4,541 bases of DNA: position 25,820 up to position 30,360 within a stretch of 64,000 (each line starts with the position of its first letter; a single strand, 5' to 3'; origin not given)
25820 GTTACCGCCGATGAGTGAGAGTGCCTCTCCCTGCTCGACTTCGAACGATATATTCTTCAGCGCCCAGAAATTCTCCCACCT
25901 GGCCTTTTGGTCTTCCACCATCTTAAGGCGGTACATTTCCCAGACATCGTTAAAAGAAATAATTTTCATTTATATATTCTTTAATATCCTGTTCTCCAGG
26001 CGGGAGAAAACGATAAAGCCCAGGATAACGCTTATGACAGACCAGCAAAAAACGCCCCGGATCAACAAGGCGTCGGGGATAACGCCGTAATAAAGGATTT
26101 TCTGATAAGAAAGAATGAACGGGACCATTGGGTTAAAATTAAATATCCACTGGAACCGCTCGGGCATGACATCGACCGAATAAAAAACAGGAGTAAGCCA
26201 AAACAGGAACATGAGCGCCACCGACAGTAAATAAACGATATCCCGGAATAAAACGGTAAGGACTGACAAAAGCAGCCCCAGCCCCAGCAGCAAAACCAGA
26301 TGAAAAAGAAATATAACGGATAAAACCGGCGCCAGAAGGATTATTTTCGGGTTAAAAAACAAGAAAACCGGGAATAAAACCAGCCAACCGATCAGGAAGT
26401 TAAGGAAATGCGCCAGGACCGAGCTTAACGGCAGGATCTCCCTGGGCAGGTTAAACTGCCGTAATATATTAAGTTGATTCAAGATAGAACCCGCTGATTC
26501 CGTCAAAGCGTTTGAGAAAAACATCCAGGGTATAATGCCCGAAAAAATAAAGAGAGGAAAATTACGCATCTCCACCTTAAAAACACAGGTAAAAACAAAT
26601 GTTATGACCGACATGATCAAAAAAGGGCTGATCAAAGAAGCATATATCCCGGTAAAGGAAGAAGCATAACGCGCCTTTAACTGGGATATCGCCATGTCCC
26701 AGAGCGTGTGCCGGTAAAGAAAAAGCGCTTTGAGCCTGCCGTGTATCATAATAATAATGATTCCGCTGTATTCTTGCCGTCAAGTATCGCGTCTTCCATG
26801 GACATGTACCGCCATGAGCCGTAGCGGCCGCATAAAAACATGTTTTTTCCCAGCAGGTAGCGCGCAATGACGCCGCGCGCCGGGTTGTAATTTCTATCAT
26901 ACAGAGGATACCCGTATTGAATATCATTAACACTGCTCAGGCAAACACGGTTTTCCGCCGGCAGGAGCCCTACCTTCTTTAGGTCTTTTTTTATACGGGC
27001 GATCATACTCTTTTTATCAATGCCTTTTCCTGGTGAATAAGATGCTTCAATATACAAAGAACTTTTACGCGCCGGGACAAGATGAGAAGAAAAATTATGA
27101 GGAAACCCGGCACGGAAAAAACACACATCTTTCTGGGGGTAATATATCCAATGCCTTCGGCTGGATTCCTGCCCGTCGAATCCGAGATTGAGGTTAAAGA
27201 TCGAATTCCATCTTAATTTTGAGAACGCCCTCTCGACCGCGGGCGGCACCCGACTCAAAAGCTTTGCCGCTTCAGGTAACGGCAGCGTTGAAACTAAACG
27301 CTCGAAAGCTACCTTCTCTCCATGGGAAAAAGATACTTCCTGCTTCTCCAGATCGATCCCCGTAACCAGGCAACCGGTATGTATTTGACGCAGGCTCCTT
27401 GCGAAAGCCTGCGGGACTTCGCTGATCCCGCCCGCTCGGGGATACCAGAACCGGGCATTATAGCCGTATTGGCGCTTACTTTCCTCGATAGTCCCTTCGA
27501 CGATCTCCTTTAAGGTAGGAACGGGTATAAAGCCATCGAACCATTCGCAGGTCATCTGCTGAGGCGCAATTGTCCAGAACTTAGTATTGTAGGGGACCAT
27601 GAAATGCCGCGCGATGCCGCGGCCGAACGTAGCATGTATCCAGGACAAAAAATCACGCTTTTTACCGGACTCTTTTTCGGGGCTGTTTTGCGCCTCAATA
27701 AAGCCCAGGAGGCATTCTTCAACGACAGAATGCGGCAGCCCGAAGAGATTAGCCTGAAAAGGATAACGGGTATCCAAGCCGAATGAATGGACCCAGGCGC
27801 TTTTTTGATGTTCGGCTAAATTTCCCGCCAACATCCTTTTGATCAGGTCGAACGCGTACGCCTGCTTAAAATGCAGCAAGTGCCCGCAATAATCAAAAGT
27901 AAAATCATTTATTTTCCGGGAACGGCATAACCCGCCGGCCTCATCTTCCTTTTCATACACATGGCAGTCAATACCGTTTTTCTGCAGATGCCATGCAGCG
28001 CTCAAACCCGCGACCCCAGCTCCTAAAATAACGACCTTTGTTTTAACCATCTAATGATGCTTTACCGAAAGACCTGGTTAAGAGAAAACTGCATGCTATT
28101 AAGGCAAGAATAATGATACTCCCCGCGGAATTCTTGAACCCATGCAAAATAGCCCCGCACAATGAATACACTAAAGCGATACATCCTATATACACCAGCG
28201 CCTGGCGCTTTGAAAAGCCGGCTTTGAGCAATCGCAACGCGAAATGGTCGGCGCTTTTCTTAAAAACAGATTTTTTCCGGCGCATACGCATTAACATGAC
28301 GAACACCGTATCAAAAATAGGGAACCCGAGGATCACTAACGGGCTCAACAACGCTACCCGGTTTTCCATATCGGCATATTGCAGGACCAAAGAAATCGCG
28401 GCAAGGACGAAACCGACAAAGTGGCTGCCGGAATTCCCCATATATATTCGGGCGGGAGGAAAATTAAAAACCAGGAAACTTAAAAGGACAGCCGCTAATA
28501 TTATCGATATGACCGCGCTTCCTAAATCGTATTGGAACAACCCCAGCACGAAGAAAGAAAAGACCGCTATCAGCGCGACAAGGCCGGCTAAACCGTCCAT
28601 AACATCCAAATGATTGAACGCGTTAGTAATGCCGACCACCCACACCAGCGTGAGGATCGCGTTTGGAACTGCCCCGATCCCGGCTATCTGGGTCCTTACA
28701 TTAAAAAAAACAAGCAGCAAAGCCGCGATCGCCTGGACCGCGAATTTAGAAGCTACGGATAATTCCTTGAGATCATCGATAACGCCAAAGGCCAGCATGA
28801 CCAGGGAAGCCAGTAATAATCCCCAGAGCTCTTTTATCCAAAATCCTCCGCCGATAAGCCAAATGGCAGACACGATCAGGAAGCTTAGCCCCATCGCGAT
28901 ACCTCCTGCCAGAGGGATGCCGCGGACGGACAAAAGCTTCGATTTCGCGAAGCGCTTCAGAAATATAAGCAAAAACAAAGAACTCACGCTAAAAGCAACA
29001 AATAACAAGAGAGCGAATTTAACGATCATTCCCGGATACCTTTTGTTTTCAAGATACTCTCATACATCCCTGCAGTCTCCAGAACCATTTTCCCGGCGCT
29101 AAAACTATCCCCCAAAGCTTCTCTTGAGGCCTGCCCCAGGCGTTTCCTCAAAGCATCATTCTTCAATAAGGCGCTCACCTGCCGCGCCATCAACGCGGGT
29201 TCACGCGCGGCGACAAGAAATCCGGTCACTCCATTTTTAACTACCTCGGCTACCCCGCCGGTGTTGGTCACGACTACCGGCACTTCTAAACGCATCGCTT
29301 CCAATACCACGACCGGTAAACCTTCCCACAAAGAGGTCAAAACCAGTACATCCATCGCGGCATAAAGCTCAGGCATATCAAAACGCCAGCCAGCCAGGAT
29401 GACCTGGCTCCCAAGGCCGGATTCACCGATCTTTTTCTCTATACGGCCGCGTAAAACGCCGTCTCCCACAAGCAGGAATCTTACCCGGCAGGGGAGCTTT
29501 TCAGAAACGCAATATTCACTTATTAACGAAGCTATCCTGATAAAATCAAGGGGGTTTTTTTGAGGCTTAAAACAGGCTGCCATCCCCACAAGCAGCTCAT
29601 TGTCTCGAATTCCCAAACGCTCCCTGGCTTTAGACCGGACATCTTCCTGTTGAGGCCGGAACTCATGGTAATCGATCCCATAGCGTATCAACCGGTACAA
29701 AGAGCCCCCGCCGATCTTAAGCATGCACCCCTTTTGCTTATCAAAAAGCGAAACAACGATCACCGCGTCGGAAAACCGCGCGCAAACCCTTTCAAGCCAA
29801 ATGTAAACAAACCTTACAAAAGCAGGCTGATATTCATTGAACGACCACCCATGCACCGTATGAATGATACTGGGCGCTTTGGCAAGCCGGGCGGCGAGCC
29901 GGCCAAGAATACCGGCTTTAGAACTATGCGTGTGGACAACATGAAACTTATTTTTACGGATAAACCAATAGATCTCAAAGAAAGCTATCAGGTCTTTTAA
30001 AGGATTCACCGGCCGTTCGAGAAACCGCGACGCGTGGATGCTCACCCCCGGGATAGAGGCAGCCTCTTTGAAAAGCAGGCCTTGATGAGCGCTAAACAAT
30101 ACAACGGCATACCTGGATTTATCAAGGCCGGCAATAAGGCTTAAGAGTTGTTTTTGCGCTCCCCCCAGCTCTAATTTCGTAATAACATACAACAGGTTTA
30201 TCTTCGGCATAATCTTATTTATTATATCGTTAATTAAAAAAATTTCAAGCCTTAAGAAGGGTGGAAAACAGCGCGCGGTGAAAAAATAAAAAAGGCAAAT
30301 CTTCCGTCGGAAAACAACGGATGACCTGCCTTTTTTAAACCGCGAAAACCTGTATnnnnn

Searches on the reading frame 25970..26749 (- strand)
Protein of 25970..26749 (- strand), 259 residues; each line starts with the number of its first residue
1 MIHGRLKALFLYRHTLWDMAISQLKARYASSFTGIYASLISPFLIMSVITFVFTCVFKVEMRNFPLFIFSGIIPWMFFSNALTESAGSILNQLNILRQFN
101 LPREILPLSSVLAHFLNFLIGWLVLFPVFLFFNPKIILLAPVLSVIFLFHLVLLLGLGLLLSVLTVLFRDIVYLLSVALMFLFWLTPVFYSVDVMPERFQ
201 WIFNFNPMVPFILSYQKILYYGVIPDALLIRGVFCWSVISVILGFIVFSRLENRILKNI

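Call 8: search_protein_families(library=pfam, proteins=[window:25970-26749:-], max_evalue=0.001)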
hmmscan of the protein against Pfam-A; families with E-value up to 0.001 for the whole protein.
window:25970-26749:- (259 aa): 1 family
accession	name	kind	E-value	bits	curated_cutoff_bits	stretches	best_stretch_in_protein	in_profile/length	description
PF01061.29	ABC2_membrane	-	1.3e-10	41.7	26.9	1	22-219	9-210/211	ABC-2 type transporter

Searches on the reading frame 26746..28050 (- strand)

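Call 8: search_protein_families(library=pfam, proteins=[window:26746-28050:-], max_evalue=0.001)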
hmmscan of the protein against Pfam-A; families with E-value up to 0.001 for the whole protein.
window:26746-28050:- (434 aa): 6 families
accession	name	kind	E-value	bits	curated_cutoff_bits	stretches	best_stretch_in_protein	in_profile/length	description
PF01593.30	Amino_oxidase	-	6.3e-28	98.7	19.8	1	13-432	1-442/443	Flavin containing amine oxidoreductase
PF13450.12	NAD_binding_8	-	3.8e-16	59.5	21.9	1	8-71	1-66/68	NAD(P)-binding Rossmann-like domain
PF01266.30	DAO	-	7.5e-09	36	27.9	1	5-39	1-35/353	FAD dependent oxidoreductase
PF01494.25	FAD_binding_3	-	8.6e-07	28.9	22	1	3-54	1-52/349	FAD binding domain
PF00890.30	FAD_binding_2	-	8.3e-06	25.7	20.4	1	6-40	2-36/414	FAD binding domain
PF07992.20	Pyr_redox_2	-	0.00017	21.6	26.1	1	5-37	2-34/291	Pyridine nucleotide-disulphide oxidoreductase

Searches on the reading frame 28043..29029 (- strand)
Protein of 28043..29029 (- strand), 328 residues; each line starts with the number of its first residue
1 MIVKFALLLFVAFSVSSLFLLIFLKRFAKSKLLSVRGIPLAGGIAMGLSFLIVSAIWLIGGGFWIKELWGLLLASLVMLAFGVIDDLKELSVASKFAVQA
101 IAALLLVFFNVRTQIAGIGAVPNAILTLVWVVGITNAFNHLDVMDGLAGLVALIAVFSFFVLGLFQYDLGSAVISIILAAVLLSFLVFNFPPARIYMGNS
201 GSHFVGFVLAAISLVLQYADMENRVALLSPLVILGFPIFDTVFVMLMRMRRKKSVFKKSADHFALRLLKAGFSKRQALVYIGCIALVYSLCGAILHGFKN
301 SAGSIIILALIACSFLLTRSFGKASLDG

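Call 8: search_protein_families(library=pfam, proteins=[window:28043-29029:-], max_evalue=0.001)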
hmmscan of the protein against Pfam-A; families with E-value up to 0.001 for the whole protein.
window:28043-29029:- (328 aa): 1 family
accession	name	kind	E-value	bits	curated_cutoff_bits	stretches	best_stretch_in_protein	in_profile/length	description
PF00953.26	Glycos_transf_4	-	4.8e-33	114.9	27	1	69-216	2-159/160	Glycosyl transferase family 4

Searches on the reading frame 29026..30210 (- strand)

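Call 8: search_protein_families(library=pfam, proteins=[window:29026-30210:-], max_evalue=0.001)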
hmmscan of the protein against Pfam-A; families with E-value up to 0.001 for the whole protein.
window:29026-30210:- (394 aa): 6 families
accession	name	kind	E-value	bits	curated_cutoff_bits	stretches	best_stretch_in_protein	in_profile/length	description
PF00534.26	Glycos_transf_1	-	2.3e-33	115.6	26.4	1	192-364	2-171/172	Glycosyl transferases group 1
PF13692.12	Glyco_trans_1_4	-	2.9e-30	105.9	27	1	214-351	10-142/142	Glycosyl transferases group 1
PF13579.12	Glyco_trans_4_4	-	1.3e-22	81.3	29.7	1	16-154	1-135/158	Glycosyl transferase 4-like domain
PF13439.12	Glyco_transf_4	-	2.4e-20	73.7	28.5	1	16-158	2-145/170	Glycosyltransferase Family 4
PF13477.12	Glyco_trans_4_2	-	6.2e-11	43.1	23.4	1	24-153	15-138/139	Glycosyl transferase 4-like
PF20706.3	GT4-conflict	-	1.5e-06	27.9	26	1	283-331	279-327/385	Family 4 Glycosyltransferase in conflict systems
